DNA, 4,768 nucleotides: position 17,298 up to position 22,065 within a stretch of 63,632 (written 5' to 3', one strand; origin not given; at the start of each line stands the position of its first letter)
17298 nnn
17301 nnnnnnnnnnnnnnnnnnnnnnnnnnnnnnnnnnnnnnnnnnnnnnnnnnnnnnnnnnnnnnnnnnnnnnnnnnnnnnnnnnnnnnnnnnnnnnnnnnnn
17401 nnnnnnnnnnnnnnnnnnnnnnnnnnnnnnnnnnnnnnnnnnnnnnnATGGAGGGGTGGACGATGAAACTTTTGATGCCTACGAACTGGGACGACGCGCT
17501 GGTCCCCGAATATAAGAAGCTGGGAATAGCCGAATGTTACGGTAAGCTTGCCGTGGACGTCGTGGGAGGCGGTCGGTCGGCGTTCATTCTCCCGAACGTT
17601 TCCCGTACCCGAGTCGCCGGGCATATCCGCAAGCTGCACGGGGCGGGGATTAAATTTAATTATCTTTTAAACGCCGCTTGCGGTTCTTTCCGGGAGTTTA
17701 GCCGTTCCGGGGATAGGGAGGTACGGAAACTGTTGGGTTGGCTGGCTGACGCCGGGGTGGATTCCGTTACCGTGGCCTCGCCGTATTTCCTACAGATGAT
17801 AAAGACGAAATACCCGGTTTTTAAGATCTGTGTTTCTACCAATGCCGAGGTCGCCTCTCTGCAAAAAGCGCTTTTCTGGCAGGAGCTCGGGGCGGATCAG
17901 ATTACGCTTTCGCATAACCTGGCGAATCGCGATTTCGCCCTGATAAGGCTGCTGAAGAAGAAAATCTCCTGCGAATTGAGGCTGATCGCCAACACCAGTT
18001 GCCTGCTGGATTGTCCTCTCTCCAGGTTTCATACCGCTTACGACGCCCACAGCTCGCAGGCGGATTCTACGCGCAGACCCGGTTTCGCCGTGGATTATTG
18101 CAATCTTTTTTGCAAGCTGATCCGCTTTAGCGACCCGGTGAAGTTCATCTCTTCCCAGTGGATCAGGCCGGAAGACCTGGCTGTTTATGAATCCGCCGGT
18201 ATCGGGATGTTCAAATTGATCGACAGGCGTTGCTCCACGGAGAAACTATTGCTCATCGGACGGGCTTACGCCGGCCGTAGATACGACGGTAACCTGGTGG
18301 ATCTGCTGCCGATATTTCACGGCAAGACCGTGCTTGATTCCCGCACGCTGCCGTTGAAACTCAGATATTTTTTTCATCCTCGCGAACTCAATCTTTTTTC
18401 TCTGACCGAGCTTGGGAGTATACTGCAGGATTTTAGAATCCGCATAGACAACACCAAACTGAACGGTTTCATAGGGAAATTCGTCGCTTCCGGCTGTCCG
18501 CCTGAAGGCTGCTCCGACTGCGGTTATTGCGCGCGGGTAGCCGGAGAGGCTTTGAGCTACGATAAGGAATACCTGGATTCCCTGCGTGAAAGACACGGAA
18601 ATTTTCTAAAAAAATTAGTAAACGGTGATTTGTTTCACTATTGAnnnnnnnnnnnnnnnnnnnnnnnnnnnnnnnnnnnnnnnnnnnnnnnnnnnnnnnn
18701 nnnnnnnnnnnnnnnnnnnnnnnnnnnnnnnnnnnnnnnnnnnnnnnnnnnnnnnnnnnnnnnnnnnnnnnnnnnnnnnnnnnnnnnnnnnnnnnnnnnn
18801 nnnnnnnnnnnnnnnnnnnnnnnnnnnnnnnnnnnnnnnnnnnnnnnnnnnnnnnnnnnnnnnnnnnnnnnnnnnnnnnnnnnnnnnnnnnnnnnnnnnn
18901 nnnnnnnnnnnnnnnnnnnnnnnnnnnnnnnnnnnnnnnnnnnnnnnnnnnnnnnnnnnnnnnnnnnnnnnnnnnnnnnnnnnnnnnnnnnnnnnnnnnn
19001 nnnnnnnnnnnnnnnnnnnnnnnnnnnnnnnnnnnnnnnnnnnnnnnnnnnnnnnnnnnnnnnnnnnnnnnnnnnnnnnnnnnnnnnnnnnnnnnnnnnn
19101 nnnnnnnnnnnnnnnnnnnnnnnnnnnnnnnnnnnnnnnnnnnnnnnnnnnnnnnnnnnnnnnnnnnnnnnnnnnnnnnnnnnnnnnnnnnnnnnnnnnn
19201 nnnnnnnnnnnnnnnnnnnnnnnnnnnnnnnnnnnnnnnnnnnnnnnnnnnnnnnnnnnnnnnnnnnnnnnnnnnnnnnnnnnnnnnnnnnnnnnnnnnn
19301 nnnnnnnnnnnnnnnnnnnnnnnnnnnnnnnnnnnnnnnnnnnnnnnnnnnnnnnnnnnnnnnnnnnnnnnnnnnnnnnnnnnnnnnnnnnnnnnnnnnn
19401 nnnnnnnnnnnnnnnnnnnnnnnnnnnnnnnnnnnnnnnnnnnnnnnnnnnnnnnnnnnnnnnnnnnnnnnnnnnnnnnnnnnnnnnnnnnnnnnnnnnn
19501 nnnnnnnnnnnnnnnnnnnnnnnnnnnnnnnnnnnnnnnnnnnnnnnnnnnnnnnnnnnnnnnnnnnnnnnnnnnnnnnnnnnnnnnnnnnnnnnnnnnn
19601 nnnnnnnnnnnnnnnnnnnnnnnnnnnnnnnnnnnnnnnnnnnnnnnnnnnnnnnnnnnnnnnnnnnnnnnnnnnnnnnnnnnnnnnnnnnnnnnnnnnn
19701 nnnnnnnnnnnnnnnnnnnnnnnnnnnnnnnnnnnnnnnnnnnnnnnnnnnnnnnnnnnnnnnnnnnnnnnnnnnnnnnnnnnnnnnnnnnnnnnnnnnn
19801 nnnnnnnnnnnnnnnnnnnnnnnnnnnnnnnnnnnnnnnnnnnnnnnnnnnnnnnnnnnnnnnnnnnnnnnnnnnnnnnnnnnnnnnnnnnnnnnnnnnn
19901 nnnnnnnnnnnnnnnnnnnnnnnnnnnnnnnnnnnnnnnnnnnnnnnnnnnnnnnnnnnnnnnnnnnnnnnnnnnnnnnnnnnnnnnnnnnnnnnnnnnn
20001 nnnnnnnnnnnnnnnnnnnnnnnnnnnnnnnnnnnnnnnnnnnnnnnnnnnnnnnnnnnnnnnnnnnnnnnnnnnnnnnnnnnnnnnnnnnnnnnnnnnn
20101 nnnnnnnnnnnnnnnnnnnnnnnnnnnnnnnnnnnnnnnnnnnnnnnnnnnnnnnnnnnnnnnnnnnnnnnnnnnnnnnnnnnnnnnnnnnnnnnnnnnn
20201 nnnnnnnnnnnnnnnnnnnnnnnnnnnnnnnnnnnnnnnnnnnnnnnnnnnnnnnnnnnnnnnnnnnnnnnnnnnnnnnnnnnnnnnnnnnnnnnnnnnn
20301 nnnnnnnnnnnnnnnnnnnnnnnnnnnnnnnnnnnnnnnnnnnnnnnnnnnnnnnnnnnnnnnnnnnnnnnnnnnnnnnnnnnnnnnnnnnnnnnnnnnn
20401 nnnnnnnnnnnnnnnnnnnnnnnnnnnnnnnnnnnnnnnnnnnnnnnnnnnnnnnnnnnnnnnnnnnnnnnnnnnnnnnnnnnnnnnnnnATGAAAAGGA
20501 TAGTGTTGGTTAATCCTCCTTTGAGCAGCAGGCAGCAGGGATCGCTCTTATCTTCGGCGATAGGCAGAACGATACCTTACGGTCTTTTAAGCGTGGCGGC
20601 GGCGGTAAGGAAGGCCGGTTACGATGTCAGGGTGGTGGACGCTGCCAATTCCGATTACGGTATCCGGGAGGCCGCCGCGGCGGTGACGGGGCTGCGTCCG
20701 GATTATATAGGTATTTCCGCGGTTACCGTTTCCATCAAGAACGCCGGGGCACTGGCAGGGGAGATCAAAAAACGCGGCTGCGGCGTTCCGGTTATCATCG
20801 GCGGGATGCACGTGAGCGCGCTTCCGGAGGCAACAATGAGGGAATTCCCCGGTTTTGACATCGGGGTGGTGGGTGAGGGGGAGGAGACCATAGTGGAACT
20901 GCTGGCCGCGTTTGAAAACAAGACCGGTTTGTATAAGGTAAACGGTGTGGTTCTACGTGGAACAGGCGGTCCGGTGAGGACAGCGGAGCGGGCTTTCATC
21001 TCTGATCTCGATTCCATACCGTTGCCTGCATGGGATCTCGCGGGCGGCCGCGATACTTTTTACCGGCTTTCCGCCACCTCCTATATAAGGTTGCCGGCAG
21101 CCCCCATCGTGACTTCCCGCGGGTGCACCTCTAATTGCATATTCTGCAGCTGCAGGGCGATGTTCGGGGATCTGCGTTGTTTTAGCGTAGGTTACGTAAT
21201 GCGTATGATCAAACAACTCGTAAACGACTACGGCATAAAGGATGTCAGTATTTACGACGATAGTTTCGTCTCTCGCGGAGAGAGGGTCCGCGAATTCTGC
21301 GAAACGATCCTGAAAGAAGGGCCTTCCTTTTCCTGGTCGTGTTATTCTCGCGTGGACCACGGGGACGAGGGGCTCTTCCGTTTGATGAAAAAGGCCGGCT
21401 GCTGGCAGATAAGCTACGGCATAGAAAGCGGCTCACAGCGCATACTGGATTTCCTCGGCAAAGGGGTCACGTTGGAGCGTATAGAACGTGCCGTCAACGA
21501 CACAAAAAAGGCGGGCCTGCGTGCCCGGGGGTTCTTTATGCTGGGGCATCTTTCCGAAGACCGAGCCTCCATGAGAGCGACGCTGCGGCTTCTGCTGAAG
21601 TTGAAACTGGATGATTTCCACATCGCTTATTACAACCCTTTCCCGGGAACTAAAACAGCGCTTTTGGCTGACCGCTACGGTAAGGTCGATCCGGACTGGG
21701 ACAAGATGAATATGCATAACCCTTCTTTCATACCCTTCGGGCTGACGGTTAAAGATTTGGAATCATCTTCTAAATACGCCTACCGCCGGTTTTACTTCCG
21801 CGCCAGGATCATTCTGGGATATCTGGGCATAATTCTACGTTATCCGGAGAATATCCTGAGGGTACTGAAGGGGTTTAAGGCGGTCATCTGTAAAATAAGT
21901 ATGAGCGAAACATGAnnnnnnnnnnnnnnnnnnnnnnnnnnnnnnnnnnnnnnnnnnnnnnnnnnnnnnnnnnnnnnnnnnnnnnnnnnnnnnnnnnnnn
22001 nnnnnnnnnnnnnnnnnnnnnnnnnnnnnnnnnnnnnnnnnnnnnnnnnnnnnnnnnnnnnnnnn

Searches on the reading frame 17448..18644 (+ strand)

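Call 8: search_protein_families(library=pfam, proteins=[window:17448-18644:+])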
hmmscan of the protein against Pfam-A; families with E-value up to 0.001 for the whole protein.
window:17448-18644:+ (398 aa): 1 family
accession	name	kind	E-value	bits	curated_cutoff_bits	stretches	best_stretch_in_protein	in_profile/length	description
PF01136.24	Peptidase_U32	-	4.8e-12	46.1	22.4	1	91-176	3-85/233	Peptidase family U32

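Call 9: search_protein_families(library=ncbifam, proteins=[window:17448-18644:+], max_evalue=0.01)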
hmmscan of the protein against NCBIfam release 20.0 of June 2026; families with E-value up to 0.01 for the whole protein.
window:17448-18644:+ (398 aa): 1 family
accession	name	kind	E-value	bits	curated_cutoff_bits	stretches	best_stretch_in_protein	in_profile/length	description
NF011996.0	PRK15452.1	equivalog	5.2e-05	22.2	534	1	101-167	88-154/449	prephenate-dependent tRNA uridine(34) hydroxylase TrhP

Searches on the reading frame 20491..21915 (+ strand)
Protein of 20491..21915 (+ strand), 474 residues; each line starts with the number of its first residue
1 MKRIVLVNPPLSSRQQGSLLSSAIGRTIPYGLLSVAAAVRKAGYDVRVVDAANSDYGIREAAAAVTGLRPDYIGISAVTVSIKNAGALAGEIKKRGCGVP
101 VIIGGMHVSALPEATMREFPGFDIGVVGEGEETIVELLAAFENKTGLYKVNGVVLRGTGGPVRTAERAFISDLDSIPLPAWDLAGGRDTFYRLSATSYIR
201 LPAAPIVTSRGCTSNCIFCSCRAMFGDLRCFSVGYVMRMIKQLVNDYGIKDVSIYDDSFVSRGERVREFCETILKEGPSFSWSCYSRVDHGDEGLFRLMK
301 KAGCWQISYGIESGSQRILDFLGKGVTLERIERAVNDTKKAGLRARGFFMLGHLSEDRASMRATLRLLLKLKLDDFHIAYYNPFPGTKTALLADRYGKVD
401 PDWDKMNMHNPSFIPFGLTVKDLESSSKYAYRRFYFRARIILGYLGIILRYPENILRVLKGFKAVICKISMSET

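Call 8: search_protein_families(library=pfam, proteins=[window:20491-21915:+])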
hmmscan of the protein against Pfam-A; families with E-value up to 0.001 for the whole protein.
window:20491-21915:+ (474 aa): 2 families
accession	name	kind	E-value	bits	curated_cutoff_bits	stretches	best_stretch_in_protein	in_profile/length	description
PF02310.24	B12-binding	-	2e-23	82.9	32.1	1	23-137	8-120/121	B12 binding domain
PF04055.27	Radical_SAM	-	7.3e-19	69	29.5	1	206-368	1-166/166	Radical SAM superfamily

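Call 9: search_protein_families(library=ncbifam, proteins=[window:20491-21915:+], max_evalue=0.01)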
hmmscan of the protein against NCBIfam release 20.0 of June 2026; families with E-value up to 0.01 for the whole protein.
window:20491-21915:+ (474 aa): 29 families (the best 25 are shown)
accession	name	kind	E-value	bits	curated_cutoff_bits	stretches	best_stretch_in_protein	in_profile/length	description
TIGR02026.1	BchE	equivalog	8.2e-49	166.8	481.35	1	3-444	1-436/497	magnesium-protoporphyrin IX monomethyl ester anaerobic oxidative cyclase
NF050148.1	rSAM_ApyD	equivalog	1.1e-46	159.5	750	1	30-368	26-363/645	RiPP biosynthesis radical SAM protein ApyD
TIGR03471.1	HpnJ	equivalog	1.6e-43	149.3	577.6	1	45-460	46-458/472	hopanoid biosynthesis associated radical SAM protein HpnJ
TIGR04014.1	B12_SAM_MJ_0865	equivalog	9.7e-34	116.9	360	1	30-393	12-358/434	methyl-coenzyme M reductase glutamine C-methyltransferase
TIGR04072.2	rSAM_ladder_B12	equivalog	1.5e-32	112.9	360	2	205-372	182-350/443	lipid biosynthesis B12-binding/radical SAM protein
TIGR04479.1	bcpD_PhpK_rSAM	subfamily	1.6e-32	112.5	600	1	63-378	104-416/504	PhpK family radical SAM P-methyltransferase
TIGR04385.1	B12_rSAM_cofa1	equivalog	2.2e-29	103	450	1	20-366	11-359/438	B12 lower ligand biosynthesis radical SAM protein BzaD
NF033070.1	rSAM_AprD4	equivalog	3.8e-27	95.3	500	1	144-429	142-426/456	AprD4 family radical SAM diol-dehydratase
TIGR04013.1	B12_SAM_MJ_1487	hypoth_equivalog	8.9e-27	93.9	251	2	30-245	11-194/382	TIGR04013 family B12-binding domain/radical SAM domain-containing protein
TIGR04367.1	HpnR_B12_rSAM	equivalog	4.3e-24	84.9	650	1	26-389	19-369/490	hopanoid C-3 methylase HpnR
TIGR03975.1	rSAM_ocin_1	subfamily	9.6e-23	80.5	281.85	1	58-344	117-403/606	RiPP maturation radical SAM C-methyltransferase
NF038361.1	rSAM_Sden_1168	equivalog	1.3e-20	73.5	575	1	3-386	64-466/560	Sden_1168 family B12-binding radical SAM P-methyltransferase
TIGR04295.1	B12_rSAM_oligo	hypoth_equivalog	1.4e-20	73.4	400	1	3-325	1-315/422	TIGR04295 family B12-binding domain-containing radical SAM protein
NF033712.0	B12_rSAM_KedN5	subfamily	5e-19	67.9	700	1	46-257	39-249/624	KedN5 family methylcobalamin-dependent radical SAM C-methyltransferase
NF040542.1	rSAM_RCCLKC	equivalog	1.6e-15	57.2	450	1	25-346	9-325/423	arsinothricin biosynthesis radical SAM protein ArsL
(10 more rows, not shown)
